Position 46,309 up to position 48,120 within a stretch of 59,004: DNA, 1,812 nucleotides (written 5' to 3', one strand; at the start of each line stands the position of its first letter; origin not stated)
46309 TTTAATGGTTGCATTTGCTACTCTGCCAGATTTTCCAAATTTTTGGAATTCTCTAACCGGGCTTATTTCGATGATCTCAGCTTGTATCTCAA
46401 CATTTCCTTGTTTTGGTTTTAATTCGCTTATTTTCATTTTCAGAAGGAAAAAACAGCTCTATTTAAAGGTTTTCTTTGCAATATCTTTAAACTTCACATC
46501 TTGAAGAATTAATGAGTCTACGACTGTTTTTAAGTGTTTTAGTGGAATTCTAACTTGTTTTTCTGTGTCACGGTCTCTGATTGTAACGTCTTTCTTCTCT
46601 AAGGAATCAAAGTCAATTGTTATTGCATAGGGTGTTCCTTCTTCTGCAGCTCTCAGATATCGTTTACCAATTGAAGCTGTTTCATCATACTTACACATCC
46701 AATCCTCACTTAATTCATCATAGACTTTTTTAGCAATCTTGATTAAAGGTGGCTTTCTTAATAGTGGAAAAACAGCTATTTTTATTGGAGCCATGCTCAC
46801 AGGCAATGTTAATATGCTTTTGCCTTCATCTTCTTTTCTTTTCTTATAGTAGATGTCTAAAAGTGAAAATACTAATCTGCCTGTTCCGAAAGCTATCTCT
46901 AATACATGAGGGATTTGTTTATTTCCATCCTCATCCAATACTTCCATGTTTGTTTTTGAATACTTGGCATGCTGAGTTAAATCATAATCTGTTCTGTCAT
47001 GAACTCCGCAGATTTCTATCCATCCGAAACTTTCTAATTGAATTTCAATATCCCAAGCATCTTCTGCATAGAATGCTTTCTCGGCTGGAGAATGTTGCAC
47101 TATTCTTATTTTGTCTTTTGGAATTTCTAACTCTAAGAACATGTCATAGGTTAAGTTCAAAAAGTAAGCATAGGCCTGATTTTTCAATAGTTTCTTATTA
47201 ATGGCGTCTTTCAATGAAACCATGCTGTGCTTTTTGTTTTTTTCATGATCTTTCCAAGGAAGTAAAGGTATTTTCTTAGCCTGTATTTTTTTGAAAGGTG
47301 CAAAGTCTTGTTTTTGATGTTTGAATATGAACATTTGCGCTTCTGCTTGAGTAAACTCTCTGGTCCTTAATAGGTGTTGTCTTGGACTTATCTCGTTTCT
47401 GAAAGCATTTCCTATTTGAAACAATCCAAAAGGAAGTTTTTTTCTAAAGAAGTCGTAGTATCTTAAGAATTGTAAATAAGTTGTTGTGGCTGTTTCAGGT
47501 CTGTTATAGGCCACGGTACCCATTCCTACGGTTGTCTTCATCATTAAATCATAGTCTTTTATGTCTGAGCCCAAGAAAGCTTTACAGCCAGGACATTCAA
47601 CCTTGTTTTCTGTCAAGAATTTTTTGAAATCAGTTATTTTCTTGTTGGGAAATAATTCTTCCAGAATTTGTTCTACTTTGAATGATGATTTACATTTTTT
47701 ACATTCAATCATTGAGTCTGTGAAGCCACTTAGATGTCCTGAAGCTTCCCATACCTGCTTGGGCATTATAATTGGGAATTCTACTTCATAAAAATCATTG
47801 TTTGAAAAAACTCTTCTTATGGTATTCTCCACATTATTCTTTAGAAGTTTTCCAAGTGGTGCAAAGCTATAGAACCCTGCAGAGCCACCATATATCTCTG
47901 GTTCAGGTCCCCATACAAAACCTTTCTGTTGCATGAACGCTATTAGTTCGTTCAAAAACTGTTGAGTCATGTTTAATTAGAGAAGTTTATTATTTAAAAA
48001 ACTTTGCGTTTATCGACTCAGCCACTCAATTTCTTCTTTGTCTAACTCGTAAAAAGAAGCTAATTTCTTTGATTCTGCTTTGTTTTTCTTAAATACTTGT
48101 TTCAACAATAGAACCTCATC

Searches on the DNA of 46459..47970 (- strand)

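Call 77: search_with_rna_model(model_id=R1, sources=[L001, L002, L072, L073, L074, L075, L076, L077, L078, L079], max_evalue=0.1)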
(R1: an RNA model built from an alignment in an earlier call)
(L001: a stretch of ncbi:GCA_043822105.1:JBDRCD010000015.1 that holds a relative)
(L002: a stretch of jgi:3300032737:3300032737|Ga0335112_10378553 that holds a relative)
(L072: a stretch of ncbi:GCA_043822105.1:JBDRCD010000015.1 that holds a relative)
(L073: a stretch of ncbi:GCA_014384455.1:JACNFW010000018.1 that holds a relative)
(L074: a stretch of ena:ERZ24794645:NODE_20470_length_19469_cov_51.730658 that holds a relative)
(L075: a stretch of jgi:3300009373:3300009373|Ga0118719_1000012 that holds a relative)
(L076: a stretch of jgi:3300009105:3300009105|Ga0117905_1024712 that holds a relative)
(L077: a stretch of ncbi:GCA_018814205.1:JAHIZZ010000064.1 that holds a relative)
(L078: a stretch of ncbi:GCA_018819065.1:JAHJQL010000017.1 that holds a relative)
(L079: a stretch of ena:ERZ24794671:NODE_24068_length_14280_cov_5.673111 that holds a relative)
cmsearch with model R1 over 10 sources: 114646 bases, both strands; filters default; matches with E-value up to 0.1: 19.
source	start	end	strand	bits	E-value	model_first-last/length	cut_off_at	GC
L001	11949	12000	+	73.1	2.5e-18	1-52/52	no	0.33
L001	11949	12000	-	72.4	3.9e-18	1-52/52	no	0.33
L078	4906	4960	+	43.1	8.2e-10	1-52/52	no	0.38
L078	4906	4960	-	40.5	4.3e-09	1-52/52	no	0.38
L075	5889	5947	-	26.6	4e-05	1-52/52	no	0.29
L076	2415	2473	-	26.6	4e-05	1-52/52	no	0.29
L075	5888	5947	+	26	5.9e-05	1-52/52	no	0.28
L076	2414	2473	+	26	5.9e-05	1-52/52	no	0.28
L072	12475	12527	-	24.7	0.00014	1-52/52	no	0.25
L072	7179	7229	-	22.9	0.00044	1-52/52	no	0.25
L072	12475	12527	+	20.7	0.0018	1-52/52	no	0.25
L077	3162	3189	+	17.8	0.012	1-52/52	no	0.25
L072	7183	7231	+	17.7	0.013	1-52/52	no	0.27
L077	3162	3187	-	17.4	0.016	27-52/52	no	0.23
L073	7422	7488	-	15.2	0.065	1-52/52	no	0.43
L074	7422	7488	-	15.2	0.065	1-52/52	no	0.43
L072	5754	5774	-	15.1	0.07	4-23/52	no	0.14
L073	7420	7452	+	14.9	0.078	1-52/52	no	0.42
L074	7420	7452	+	14.9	0.078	1-52/52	no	0.42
